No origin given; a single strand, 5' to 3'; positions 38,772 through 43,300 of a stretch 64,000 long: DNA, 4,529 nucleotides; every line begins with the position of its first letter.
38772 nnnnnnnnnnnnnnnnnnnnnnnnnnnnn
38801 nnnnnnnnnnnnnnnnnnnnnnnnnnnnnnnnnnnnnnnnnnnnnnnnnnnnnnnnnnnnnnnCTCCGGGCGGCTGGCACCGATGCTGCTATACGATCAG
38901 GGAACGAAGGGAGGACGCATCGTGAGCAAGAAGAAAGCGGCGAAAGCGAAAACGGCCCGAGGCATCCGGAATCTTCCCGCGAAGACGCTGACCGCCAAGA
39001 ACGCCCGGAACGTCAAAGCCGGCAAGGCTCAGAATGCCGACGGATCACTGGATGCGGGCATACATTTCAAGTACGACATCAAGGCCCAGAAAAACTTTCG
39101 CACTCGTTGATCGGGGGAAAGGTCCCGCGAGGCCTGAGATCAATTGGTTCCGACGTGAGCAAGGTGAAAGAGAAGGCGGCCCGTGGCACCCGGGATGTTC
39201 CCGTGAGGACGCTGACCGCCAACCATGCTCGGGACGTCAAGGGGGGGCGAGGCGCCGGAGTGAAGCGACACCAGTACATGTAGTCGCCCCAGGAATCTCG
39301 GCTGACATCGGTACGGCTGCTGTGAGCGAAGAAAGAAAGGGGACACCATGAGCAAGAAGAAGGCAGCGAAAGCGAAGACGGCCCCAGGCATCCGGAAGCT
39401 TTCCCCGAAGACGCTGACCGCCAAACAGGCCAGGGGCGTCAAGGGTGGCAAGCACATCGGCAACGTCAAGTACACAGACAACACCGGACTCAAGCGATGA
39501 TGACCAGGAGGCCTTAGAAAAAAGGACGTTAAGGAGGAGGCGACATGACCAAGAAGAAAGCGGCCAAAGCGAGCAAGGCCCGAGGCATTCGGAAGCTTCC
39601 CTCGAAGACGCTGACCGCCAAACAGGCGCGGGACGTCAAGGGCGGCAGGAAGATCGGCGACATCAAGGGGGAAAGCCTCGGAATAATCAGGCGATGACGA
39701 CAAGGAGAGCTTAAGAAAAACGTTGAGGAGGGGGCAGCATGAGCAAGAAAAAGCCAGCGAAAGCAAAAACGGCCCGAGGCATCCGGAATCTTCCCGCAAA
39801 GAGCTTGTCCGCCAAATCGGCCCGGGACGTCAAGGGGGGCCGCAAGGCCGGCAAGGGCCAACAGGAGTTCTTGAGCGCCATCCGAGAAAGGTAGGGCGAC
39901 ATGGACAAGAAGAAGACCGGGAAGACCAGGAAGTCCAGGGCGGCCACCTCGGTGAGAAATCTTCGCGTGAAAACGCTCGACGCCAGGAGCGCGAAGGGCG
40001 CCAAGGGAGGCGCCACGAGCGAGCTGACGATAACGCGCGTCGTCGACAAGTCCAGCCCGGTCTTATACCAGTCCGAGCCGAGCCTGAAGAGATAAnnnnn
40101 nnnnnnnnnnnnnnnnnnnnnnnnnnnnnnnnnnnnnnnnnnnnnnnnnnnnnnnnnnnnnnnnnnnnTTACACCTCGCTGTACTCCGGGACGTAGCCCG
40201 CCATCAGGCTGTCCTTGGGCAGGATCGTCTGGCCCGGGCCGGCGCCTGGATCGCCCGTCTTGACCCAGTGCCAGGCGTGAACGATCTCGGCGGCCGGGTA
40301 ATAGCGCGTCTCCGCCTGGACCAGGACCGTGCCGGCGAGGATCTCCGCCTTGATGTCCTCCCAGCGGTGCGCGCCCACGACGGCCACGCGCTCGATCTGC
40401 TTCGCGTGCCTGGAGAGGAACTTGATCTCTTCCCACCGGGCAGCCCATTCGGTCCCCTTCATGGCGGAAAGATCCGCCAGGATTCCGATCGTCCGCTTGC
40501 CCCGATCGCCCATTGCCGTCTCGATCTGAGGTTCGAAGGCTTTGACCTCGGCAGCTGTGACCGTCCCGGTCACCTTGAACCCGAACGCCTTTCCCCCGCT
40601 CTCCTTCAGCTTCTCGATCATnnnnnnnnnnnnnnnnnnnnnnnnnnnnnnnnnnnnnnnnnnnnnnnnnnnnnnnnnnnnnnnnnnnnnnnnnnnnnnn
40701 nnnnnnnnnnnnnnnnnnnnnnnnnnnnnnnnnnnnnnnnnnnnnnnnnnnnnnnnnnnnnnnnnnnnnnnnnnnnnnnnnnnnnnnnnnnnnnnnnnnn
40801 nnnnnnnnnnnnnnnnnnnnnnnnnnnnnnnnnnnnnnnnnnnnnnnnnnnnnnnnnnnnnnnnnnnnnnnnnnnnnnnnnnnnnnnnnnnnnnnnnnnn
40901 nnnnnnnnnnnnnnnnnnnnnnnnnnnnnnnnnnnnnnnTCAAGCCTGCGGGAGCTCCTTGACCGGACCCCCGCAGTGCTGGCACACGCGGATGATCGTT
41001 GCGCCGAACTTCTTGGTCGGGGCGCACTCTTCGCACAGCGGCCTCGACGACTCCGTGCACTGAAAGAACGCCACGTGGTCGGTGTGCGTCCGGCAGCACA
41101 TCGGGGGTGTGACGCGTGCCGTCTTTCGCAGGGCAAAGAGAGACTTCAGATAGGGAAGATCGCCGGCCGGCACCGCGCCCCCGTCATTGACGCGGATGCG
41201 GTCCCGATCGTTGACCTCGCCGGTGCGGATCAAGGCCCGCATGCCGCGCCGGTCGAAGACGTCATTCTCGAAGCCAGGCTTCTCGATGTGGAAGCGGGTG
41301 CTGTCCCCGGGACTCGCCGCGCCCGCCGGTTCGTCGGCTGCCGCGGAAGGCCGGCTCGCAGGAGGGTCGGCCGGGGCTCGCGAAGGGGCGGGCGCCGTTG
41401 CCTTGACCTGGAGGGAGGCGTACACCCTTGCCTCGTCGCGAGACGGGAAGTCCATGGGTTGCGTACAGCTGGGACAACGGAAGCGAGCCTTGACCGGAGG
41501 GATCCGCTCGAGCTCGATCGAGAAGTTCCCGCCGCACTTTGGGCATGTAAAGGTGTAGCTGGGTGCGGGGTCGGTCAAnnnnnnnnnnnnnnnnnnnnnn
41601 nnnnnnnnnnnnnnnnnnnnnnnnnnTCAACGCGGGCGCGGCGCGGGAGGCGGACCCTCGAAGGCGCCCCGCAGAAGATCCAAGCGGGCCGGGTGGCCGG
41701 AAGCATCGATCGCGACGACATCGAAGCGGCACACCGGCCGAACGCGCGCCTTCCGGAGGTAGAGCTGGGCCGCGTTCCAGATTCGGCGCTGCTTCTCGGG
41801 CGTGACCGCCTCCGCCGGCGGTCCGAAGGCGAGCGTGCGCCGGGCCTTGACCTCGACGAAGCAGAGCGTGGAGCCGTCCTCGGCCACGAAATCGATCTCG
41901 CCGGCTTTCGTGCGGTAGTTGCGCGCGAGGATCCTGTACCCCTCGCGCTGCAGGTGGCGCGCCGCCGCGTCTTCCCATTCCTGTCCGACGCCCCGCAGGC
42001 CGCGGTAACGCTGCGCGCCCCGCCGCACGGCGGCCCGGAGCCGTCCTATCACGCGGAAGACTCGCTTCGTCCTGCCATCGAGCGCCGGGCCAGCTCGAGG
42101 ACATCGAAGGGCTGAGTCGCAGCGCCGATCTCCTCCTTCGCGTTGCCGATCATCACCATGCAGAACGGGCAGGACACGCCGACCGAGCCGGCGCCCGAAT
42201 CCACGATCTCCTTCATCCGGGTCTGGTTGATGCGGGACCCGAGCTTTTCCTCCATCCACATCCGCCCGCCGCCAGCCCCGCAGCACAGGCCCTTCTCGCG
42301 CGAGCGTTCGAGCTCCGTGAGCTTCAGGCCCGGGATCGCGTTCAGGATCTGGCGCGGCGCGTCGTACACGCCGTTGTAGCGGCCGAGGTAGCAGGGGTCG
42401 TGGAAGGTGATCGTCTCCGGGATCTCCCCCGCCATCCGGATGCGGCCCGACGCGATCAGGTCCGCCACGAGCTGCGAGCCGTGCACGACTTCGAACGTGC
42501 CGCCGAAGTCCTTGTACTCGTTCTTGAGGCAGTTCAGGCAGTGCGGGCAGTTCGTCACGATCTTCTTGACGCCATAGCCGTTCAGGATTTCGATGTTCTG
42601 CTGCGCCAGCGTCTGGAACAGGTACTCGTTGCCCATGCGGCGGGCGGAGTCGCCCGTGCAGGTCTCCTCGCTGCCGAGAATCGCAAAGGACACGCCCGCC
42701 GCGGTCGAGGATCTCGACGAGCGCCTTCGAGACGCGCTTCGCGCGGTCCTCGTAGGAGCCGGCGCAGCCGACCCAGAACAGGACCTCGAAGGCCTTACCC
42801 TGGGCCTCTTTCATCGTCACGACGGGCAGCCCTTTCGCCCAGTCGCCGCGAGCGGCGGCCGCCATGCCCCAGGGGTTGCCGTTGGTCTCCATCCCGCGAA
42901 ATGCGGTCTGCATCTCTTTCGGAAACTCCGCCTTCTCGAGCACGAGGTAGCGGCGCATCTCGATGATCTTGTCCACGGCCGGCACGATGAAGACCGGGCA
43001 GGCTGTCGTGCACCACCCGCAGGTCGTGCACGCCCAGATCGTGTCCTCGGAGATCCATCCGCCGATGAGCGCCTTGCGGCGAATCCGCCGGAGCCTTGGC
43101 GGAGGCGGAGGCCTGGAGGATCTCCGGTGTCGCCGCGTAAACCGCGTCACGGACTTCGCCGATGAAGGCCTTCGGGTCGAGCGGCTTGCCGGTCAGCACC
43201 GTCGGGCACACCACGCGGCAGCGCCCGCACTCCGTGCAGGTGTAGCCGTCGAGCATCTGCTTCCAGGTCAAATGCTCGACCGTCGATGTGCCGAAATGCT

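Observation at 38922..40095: The six peptide cores look like different fragments of the T6SS tube protein Hcp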

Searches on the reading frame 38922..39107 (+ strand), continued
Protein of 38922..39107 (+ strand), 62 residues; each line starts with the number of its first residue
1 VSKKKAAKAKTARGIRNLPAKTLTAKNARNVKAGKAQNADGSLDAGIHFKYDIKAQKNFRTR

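Call 80: search_protein_families(library=pfam, alignment_id=A8, max_evalue=0.1)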
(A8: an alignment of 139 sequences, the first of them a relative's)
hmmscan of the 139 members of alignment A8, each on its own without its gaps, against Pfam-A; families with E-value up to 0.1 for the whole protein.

A. member 1, P0201 (58 aa): 1 family
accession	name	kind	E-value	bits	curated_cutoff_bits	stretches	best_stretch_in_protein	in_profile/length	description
PF05638.18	T6SS_HCP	-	0.0029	18.3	23.5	1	10-58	61-108/129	Type VI secretion system effector, Hcp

B. families by the number of members that match (of 139 scanned): 10 families
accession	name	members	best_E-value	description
PF05638.18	T6SS_HCP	25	1.4e-06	Type VI secretion system effector, Hcp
PF14406.12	Bacteroid_pep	3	0.0025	Ribosomally synthesized peptide in Bacteroidetes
PF07596.16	SBP_bac_10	1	0.0041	Protein of unknown function (DUF1559)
PF05318.17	Tombus_movement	1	0.015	Tombusvirus movement protein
PF25744.1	T4_Y13H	1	0.032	Bacteriophage T4 Y13H protein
PF19159.5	DUF5841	1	0.042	Family of unknown function (DUF5841)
PF14716.13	HHH_8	1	0.054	Helix-hairpin-helix domain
PF21072.3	EFR3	1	0.062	EFR3 protein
PF06841.18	Phage_T4_gp19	1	0.077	T4-like virus tail tube protein gp19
PF04695.18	Pex14_N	1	0.086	Pex14 N-terminal domain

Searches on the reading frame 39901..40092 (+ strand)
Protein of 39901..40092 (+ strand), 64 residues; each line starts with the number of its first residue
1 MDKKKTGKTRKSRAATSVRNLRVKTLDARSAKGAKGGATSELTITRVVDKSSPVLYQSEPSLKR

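Call 3: search_protein_families(library=pfam, max_evalue=10, proteins=[window:39901-40092:+])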
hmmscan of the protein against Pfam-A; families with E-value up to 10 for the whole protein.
seq(64 aa): 1 family
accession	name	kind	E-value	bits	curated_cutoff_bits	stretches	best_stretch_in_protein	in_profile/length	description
PF05638.18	T6SS_HCP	-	0.0051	17.5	23.5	1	27-57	38-68/129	Type VI secretion system effector, Hcp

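Call 4: search_protein_families(library=ncbifam, max_evalue=10, proteins=[window:39901-40092:+])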
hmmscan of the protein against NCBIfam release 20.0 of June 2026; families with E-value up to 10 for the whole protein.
seq(64 aa): 1 family
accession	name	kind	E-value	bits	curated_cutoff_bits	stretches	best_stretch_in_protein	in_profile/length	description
TIGR03344.1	VI_effect_Hcp1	subfamily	0.012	15.6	58.9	1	38-58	64-84/167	type VI secretion system tube protein TssD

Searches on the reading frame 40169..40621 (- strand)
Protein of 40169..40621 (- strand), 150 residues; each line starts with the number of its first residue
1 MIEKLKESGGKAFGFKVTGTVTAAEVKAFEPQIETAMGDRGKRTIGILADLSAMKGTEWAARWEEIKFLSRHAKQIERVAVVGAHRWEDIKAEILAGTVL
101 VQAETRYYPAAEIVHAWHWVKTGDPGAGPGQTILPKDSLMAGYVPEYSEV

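Call 8: search_protein_families(library=pfam, proteins=[window:40169-40621:-])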
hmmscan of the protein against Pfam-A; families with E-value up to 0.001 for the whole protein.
window:40169-40621:- (150 aa): 1 family
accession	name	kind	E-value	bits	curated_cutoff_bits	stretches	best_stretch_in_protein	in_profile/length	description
PF11964.13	SpoIIAA-like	-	2.1e-22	80.2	25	1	13-121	2-106/106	SpoIIAA-like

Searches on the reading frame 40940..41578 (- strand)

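Call 8: search_protein_families(library=pfam, proteins=[window:40940-41578:-])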
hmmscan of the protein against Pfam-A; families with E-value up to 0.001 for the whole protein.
window:40940-41578:- (212 aa): 2 families
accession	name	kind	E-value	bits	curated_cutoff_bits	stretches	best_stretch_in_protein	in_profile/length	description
PF13717.11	Zn_ribbon_4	-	1.4e-05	25.3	30.3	1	10-40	3-33/36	zinc-ribbon domain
PF25206.1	DUF7836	-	0.00086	19.5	26.7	1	10-40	8-38/59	Domain of unknown function (DUF7836)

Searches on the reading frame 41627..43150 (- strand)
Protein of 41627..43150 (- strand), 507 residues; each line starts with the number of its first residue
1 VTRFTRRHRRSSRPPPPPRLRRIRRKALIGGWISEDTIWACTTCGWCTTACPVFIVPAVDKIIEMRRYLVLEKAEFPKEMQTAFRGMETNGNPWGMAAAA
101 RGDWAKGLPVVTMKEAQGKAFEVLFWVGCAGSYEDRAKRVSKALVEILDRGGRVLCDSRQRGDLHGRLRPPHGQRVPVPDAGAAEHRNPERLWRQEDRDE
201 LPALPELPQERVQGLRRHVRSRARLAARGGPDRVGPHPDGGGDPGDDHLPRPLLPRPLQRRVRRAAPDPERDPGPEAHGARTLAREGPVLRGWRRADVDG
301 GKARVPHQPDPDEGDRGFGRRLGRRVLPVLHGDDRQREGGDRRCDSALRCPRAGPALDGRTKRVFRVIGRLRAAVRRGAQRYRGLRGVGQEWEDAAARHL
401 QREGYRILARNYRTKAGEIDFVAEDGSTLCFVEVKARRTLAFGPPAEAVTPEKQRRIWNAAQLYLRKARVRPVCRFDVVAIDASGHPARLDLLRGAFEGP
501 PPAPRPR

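Call 8: search_protein_families(library=pfam, proteins=[window:41627-43150:-])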
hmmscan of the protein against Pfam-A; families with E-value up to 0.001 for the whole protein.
window:41627-43150:- (507 aa): 7 families
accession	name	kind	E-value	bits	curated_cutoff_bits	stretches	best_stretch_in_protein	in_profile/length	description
PF02021.23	UPF0102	-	1.4e-30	105.9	23.6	1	393-481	2-80/80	Uncharacterised protein family UPF0102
PF13183.11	Fer4_8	-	2.4e-05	25.2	27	1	16-54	27-67/68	4Fe-4S dicluster domain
PF13635.12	DUF4143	-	2.6e-05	24.5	28.1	1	362-436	79-159/160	Domain of unknown function (DUF4143)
PF08378.17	NERD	-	0.00011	23.1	22.1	1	389-444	2-64/111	Nuclease-related domain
PF13187.11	Fer4_9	-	0.00082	19.8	27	0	32-52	34-48/52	4Fe-4S dicluster domain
PF01939.22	NucS_C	-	0.0009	19.7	24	0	398-439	13-55/124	Endonuclease NucS C-terminal domain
PF13237.11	Fer4_10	-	0.0009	19.6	25.5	0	40-53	8-21/53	4Fe-4S dicluster domain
